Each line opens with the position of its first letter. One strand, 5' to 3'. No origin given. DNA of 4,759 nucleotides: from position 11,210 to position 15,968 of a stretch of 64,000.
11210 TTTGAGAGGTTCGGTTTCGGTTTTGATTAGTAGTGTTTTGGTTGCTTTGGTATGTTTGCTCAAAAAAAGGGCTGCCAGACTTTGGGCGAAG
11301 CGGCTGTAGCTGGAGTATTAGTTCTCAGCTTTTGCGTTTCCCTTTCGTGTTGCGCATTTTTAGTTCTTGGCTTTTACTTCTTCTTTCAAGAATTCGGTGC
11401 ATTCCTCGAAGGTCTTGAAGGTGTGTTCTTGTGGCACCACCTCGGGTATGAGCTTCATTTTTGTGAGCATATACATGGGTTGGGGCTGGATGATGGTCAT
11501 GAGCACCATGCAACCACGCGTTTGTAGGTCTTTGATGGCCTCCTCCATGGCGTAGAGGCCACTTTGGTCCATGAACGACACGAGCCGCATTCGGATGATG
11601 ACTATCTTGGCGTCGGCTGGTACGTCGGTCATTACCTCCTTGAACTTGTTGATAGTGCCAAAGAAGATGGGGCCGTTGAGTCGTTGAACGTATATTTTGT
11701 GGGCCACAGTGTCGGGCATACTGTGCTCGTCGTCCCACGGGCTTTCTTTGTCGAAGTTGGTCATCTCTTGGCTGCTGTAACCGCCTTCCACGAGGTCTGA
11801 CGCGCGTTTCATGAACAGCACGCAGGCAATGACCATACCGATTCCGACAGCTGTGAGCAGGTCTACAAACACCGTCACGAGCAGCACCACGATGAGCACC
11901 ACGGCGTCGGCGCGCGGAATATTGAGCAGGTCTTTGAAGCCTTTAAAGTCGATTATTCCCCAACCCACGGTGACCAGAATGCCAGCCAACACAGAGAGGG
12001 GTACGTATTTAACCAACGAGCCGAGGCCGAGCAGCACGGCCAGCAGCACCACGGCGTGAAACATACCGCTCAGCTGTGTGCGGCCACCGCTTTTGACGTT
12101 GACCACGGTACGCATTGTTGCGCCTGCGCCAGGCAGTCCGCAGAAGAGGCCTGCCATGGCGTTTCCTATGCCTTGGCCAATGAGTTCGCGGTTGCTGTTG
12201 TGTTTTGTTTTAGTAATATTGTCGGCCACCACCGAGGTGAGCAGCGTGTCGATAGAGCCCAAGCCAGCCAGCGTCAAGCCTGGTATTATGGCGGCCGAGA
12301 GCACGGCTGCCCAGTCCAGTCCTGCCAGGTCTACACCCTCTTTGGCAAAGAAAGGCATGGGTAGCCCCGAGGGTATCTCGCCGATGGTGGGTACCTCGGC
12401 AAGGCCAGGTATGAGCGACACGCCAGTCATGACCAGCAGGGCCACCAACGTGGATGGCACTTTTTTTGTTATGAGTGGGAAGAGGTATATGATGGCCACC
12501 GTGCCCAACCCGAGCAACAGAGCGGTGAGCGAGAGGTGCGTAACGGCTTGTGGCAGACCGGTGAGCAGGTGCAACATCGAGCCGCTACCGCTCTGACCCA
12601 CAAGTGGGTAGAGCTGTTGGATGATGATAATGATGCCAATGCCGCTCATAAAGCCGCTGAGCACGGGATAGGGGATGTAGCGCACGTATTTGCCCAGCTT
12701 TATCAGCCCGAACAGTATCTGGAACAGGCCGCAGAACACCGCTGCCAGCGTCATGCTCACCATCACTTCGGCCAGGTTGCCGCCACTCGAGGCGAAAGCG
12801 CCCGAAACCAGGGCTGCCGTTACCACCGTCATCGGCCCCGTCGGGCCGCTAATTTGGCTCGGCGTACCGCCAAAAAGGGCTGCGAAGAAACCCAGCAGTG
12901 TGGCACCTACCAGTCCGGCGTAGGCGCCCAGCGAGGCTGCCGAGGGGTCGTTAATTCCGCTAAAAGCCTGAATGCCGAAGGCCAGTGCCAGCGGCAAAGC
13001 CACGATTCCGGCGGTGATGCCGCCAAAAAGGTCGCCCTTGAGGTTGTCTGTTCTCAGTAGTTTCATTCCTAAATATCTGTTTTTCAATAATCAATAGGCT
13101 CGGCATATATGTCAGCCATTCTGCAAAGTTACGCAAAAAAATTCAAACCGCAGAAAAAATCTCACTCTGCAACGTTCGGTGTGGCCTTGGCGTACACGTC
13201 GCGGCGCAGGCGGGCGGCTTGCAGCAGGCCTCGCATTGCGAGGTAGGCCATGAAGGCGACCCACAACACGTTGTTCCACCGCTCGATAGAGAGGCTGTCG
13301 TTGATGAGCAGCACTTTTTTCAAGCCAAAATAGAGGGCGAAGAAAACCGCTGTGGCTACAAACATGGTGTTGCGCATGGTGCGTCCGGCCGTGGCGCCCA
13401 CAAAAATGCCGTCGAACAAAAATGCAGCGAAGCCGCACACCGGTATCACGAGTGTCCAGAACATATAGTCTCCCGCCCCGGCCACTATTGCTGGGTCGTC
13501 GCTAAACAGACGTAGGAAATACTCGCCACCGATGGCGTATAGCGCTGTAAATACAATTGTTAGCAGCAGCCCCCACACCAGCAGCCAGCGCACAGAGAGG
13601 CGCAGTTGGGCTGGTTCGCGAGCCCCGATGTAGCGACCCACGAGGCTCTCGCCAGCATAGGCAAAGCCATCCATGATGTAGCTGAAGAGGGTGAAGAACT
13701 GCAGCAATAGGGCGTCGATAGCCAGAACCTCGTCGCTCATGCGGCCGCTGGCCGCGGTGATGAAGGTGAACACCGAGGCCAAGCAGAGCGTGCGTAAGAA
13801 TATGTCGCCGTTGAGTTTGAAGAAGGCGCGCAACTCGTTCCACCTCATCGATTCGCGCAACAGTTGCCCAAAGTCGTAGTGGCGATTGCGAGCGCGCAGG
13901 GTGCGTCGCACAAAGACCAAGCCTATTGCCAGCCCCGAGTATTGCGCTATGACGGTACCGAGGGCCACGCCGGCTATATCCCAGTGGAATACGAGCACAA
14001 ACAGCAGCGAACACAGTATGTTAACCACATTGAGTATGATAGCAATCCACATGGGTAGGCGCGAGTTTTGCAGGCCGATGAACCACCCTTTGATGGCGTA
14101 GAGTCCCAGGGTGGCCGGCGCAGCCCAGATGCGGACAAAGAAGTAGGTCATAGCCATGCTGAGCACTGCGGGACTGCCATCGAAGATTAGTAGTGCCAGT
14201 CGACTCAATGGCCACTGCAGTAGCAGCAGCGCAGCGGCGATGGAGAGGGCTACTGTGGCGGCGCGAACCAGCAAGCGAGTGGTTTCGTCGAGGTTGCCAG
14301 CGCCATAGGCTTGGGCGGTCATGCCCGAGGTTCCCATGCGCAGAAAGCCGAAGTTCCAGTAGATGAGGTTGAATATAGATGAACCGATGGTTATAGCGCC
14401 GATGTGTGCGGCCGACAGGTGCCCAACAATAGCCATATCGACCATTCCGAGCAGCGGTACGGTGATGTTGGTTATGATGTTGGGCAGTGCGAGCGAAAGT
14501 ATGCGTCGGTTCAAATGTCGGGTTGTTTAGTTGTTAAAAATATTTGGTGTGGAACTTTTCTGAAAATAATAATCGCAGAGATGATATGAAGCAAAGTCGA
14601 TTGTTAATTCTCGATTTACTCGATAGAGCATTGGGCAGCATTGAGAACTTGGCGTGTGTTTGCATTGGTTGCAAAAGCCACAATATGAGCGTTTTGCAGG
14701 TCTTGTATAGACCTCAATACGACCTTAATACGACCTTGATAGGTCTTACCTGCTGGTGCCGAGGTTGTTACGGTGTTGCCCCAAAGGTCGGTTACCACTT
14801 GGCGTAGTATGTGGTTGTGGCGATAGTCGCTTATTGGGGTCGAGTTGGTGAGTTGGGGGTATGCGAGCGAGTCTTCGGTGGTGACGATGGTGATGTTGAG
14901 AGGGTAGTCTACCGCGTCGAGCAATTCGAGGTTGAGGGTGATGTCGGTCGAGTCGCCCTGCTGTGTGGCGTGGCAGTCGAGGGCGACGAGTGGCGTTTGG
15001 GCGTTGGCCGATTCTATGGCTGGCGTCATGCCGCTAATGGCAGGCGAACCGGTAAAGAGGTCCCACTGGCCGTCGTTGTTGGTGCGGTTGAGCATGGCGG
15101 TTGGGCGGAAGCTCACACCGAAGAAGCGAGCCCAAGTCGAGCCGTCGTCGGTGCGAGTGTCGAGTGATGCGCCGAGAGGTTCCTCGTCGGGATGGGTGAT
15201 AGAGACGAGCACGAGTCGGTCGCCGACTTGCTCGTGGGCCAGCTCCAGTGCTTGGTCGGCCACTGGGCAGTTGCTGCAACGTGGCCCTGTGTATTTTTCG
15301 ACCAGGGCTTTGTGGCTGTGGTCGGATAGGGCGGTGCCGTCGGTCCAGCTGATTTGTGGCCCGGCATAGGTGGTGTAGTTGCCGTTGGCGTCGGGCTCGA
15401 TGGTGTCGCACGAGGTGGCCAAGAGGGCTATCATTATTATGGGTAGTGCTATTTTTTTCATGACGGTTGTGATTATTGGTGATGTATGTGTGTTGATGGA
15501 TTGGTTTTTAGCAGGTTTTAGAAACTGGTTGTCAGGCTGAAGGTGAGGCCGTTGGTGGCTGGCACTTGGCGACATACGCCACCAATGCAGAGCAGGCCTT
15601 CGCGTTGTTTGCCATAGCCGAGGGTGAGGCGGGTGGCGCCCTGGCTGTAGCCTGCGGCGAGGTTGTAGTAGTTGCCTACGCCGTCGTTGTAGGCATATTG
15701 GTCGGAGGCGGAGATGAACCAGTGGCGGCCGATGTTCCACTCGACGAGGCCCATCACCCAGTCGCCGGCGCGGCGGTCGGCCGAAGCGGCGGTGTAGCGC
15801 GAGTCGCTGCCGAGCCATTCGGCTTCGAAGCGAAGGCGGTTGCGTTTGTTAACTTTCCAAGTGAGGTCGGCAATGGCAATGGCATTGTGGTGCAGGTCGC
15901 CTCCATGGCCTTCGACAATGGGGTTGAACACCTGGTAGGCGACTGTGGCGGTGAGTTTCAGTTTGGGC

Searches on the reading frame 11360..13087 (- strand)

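Call 69: search_protein_families(library=pfam, proteins=[window:11360-13087:-])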
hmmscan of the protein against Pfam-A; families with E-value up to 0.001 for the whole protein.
window:11360-13087:- (575 aa): 3 families
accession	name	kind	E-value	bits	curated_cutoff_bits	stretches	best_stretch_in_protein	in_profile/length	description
PF00916.26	Sulfate_transp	-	9.2e-82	275.2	23.2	1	16-400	1-379/380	Sulfate permease family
PF01740.26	STAS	-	1.5e-14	54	22.6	1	463-562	8-105/106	STAS domain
PF00955.27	HCO3_cotransp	-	8.3e-05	21.9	27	1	29-163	34-165/551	HCO3- transporter integral membrane domain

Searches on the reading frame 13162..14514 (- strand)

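Call 18: search_protein_families(library=pfam, proteins=[window:13162-14514:-])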
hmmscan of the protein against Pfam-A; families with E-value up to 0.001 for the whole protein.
window:13162-14514:- (450 aa): 1 family
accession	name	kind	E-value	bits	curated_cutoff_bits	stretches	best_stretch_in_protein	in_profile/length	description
PF01554.23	MatE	-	8e-43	146.4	24.9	2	11-168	1-158/161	MatE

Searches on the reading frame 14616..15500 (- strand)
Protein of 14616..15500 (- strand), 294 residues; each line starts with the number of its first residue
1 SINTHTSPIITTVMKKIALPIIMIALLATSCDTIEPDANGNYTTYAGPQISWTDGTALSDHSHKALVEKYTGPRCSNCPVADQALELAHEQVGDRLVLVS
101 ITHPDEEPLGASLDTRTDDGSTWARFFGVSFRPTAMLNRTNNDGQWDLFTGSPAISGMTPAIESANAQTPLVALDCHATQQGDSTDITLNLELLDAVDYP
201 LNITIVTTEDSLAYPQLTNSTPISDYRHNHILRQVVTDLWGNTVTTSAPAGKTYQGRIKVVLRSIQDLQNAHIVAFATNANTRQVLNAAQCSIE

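Call 94: find_homologous_proteins(query=window:14616-15500:-, max_evalue=1e-10)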
Query window:14616-15500:- (294 aa): 18 proteins with E <= 1e-10 among 1393 candidates.
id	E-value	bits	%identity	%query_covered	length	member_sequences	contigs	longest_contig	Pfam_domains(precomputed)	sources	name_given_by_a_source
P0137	3.2e-185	632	100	96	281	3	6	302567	PF11551.15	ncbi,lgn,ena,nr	ncbi:MAG: Omp28-related outer membrane protein [Bacteroidales bacterium]|nr:Omp28-related outer memb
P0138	4.0e-123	428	67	96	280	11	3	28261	PF11551.15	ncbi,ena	-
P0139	1.5e-104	367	60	92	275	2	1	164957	PF11551.15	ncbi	-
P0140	1.3e-61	226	45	90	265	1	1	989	PF11551.15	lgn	-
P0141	4.0e-60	222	44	95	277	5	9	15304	PF11551.15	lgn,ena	-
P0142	2.0e-59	219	45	91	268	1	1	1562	PF11551.15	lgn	-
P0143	3.2e-56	209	43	96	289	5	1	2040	PF11551.15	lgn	-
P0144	1.9e-55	206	41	95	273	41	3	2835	PF11551.15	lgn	-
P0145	4.5e-53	198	42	93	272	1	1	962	PF11551.15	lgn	-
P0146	2.9e-42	163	38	95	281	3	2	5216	PF11551.15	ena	-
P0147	9.7e-39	151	34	95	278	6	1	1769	PF11551.15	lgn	-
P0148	2.1e-38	150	33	95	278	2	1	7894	PF11551.15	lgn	-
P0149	6.9e-38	149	33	90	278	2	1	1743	PF11551.15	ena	-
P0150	1.6e-37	147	33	95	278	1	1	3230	PF11551.15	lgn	-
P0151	4.1e-37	146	33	95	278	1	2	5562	PF11551.15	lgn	-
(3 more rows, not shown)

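Call 96: find_encoding_contigs(protein=P0138, flank=10000, max_places=2)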
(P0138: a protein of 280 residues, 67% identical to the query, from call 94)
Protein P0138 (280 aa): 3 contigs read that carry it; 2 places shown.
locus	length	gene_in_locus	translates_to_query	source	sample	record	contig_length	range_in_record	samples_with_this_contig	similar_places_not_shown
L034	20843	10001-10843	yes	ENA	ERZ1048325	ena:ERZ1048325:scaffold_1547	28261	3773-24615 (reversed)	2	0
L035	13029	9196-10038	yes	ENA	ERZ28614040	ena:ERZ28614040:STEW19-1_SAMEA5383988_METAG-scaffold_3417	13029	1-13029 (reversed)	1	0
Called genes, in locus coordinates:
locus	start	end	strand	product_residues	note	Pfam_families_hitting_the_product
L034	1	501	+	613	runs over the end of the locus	PF01558:POR, PF01855:POR_N, PF17147:PFOR_II (weak)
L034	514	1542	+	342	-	PF02775:TPP_enzyme_C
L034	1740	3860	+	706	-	PF00082:Peptidase_S8, PF18962:Por_Secre_tail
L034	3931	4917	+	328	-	-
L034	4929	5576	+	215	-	PF01351:RNase_HII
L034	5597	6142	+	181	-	PF21857:DUF6913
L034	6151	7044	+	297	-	PF00701:DHDPS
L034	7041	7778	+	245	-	PF00348:polyprenyl_synt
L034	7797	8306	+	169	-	PF00578:AhpC-TSA, PF08534:Redoxin, PF00085:Thioredoxin (weak), PF13098:Thioredoxin_2, PF13905:Thioredoxin_8, PF13911:AhpC-TSA_2 (faint)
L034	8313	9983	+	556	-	PF19494:DUF6029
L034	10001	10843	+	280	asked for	PF11551:Omp28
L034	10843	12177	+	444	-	PF01554:MatE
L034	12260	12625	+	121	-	-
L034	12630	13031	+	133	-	-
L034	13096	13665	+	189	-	-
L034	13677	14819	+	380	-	PF04551:GcpE, PF26540:GcpE_C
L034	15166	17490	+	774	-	PF01326:PPDK_N, PF00391:PEP-utilizers, PF02896:PEP-utilizers_C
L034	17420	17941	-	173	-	-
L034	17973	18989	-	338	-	-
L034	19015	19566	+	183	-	PF01293:PEPCK_ATP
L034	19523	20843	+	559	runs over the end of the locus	PF13306:LRR_5, PF18998:Flg_new_2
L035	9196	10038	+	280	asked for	PF11551:Omp28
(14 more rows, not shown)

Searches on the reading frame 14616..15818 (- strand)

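Call 18: search_protein_families(library=pfam, proteins=[window:14616-15818:-])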
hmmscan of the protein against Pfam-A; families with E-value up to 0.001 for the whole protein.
window:14616-15818:- (400 aa): 1 family
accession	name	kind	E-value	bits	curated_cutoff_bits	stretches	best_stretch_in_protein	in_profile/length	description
PF11551.14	Omp28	-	9.3e-20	71.6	34.9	1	229-399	4-167/171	Outer membrane protein Omp28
